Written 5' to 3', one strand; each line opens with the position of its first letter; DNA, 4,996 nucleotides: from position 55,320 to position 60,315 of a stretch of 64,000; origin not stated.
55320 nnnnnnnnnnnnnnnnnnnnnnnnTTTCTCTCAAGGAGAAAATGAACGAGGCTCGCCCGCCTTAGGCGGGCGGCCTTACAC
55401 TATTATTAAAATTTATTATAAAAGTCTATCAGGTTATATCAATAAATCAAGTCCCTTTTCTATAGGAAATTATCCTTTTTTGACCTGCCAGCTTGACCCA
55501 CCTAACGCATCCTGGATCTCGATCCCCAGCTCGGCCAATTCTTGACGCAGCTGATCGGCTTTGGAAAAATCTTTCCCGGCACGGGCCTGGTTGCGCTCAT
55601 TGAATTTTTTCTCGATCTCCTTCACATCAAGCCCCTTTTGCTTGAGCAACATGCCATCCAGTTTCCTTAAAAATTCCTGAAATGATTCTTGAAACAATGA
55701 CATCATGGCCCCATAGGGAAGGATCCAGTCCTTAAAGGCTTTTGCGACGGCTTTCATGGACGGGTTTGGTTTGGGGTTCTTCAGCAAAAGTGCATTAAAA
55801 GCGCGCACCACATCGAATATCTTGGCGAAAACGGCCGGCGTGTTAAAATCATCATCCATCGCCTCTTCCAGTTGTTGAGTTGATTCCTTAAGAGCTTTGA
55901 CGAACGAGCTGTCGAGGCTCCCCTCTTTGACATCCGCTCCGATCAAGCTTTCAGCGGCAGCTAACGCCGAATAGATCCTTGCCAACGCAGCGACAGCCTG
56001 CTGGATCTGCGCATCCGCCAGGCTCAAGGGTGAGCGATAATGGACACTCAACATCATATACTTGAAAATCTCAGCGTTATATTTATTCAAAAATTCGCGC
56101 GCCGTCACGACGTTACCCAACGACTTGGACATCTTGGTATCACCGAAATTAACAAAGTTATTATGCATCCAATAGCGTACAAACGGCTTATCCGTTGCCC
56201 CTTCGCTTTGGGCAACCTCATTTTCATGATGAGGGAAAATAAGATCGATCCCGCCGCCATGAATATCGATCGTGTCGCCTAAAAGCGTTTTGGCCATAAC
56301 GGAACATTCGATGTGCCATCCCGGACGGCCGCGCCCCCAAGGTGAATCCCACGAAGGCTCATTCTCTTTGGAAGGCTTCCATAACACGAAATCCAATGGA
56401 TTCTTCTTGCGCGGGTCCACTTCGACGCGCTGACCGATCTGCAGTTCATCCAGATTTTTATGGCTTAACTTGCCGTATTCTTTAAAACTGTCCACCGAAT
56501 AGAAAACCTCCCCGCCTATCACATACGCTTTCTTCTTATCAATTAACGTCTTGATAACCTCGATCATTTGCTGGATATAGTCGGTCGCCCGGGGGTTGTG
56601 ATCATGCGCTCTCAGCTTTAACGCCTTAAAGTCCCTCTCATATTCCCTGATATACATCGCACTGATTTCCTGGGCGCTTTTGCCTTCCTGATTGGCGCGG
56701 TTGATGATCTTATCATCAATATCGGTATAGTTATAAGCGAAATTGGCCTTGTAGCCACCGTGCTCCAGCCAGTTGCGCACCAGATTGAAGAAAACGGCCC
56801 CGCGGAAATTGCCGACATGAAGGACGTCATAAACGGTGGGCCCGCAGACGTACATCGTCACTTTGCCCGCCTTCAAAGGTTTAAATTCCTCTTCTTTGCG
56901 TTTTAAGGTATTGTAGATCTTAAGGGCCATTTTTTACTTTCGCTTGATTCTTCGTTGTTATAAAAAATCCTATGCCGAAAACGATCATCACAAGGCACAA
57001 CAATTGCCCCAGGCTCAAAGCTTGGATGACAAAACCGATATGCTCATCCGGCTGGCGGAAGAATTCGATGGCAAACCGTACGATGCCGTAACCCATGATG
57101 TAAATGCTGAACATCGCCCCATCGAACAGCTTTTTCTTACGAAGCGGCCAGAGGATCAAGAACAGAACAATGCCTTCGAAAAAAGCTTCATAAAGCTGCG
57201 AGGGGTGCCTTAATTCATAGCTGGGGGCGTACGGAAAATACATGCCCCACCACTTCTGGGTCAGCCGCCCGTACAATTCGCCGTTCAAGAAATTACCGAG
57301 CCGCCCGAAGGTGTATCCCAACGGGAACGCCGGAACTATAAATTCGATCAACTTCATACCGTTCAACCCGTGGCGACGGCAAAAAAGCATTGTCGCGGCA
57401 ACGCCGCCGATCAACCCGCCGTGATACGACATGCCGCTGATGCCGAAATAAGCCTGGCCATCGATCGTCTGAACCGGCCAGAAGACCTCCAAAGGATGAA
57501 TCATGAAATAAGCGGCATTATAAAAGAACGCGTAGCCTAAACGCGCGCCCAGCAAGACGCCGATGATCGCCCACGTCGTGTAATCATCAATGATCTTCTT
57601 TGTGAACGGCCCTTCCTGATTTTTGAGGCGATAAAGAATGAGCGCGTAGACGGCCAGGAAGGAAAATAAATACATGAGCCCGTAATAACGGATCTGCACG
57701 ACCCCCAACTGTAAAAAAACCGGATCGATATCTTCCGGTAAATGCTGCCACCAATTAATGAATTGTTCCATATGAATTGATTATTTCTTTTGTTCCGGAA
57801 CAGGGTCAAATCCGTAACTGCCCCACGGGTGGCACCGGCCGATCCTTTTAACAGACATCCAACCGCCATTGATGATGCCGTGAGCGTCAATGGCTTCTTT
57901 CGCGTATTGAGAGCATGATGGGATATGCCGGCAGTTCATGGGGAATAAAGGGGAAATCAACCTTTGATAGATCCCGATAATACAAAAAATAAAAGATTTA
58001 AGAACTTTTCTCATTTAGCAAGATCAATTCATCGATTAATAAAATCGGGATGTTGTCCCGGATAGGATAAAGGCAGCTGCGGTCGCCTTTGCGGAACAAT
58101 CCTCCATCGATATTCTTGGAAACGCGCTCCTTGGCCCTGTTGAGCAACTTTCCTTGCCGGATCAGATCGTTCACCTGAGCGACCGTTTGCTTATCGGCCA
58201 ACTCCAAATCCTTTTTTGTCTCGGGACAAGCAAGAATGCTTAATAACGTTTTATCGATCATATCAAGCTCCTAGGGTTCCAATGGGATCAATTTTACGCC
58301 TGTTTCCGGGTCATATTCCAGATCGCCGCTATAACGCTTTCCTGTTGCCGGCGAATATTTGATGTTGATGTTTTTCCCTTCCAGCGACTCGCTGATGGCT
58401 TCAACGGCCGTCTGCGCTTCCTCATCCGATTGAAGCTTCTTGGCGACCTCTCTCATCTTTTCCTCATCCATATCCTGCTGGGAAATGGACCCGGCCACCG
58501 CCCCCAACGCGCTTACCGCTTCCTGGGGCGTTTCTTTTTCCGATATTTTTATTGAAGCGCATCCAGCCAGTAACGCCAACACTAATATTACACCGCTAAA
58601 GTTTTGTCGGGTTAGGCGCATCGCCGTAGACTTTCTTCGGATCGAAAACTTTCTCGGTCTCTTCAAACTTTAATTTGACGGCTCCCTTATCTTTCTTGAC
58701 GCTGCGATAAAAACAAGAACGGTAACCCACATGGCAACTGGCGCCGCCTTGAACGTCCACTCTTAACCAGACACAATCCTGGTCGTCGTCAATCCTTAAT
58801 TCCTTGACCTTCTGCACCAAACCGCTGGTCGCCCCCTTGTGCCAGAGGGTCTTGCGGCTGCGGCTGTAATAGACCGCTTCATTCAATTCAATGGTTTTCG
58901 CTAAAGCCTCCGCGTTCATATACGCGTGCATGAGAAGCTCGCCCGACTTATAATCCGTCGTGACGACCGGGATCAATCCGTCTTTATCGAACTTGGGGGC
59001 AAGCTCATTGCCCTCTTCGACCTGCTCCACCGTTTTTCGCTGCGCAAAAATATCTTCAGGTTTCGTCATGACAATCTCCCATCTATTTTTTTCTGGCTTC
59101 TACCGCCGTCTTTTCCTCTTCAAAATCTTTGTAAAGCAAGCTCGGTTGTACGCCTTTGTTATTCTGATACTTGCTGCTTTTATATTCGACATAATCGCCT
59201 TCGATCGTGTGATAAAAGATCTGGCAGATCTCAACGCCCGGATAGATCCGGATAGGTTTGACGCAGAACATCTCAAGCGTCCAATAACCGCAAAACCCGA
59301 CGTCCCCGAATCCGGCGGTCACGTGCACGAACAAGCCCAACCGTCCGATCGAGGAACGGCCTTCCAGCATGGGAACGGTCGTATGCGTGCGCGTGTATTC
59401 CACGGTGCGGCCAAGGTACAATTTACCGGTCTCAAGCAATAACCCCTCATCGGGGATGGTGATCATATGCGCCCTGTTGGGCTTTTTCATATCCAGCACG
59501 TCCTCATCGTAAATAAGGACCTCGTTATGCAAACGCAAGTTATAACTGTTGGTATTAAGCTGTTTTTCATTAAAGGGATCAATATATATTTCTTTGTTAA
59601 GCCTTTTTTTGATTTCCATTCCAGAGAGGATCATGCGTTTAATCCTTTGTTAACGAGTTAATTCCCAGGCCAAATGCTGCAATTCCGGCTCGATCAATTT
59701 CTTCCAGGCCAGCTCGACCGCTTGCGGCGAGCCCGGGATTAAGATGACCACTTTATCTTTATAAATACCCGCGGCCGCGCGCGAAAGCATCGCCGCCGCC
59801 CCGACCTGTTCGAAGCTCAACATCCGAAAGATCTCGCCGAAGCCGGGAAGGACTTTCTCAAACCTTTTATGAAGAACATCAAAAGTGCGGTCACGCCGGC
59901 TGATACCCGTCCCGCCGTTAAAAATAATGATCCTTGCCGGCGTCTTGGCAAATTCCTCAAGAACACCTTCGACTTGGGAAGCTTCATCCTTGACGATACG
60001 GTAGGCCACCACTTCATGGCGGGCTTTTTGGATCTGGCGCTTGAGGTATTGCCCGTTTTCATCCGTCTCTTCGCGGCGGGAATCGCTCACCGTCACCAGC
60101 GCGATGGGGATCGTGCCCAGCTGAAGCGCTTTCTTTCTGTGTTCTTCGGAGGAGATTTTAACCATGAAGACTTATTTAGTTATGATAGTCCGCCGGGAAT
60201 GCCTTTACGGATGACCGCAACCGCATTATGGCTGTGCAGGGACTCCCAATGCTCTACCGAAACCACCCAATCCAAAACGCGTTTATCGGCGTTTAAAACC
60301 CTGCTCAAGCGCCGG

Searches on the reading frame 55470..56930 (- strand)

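Call 8: search_protein_families(library=pfam, proteins=[window:55470-56930:-], max_evalue=0.001)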
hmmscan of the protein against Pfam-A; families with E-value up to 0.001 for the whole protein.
window:55470-56930:- (486 aa): 6 families
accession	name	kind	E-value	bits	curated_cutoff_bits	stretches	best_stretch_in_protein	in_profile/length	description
PF01406.26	tRNA-synt_1e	-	9.8e-126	419.6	27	1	16-313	2-300/301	tRNA synthetases class I (C) catalytic domain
PF09190.17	DALR_2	-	9.7e-13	48.9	22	1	355-414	3-57/57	DALR domain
PF09334.17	tRNA-synt_1g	-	1.4e-08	34.3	20.1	1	246-296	307-357/391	tRNA synthetases class I (M)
PF01921.24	tRNA-synt_1f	-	4e-07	29.7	27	1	262-320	278-336/360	tRNA synthetases class I (K)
PF00133.28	tRNA-synt_1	-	4.7e-05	22.8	22.7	1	227-299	335-408/414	tRNA synthetases class I (I, L, M and V)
PF23493.1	CysS_C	-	7e-05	23.3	23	1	443-474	12-43/51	Cysteinyl-tRNA ligase anticodon binding domain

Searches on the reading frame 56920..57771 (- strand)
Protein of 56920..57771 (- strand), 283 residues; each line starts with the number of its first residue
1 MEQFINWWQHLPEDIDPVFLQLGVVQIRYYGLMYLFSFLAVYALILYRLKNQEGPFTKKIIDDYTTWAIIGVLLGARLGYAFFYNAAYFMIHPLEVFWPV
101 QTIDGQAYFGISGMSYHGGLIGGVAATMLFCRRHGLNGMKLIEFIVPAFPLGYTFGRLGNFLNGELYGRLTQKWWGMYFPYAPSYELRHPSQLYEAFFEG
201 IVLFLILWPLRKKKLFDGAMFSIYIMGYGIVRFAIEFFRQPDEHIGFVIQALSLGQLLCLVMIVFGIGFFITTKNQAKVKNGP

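Call 8: search_protein_families(library=pfam, proteins=[window:56920-57771:-], max_evalue=0.001)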
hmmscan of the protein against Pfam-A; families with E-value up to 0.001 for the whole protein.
window:56920-57771:- (283 aa): 1 family
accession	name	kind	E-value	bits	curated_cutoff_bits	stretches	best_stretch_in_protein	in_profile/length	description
PF01790.23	LGT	-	1.5e-66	224.6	24.9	1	17-271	1-239/240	Prolipoprotein diacylglyceryl transferase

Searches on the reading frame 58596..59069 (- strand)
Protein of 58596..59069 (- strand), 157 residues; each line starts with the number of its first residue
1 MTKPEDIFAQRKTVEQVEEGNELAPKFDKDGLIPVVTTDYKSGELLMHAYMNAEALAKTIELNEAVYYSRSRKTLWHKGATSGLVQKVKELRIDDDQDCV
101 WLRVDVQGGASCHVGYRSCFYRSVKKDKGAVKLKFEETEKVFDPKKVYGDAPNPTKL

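Call 27: search_protein_families(library=pfam, proteins=[window:58596-59069:-], max_evalue=0.001)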
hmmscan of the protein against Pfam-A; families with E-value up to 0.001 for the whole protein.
window:58596-59069:- (157 aa): 1 family
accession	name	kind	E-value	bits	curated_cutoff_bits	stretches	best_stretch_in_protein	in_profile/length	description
PF01502.23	PRA-CH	-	9.4e-31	105.9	27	1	47-121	1-74/74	Phosphoribosyl-AMP cyclohydrolase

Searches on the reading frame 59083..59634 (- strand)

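Call 27: search_protein_families(library=pfam, proteins=[window:59083-59634:-], max_evalue=0.001)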
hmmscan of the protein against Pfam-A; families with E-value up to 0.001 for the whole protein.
window:59083-59634:- (183 aa): 1 family
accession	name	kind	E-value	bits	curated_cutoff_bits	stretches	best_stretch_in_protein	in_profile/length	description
PF22769.1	DCD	-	1.4e-41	142.6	27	1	2-143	1-152/153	dCTP deaminase-like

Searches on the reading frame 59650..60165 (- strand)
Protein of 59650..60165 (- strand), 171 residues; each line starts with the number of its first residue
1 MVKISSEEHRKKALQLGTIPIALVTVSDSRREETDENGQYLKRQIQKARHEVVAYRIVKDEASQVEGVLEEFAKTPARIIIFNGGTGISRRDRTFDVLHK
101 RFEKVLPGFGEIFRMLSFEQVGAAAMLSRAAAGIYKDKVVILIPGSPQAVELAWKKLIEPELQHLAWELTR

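Call 27: search_protein_families(library=pfam, proteins=[window:59650-60165:-], max_evalue=0.001)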
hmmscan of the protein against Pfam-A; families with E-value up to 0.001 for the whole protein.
window:59650-60165:- (171 aa): 1 family
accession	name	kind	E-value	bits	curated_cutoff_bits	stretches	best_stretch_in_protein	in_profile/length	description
PF00994.29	MoCF_biosynth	-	9.2e-29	100.4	26.6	1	23-164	2-144/144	Probable molybdopterin binding domain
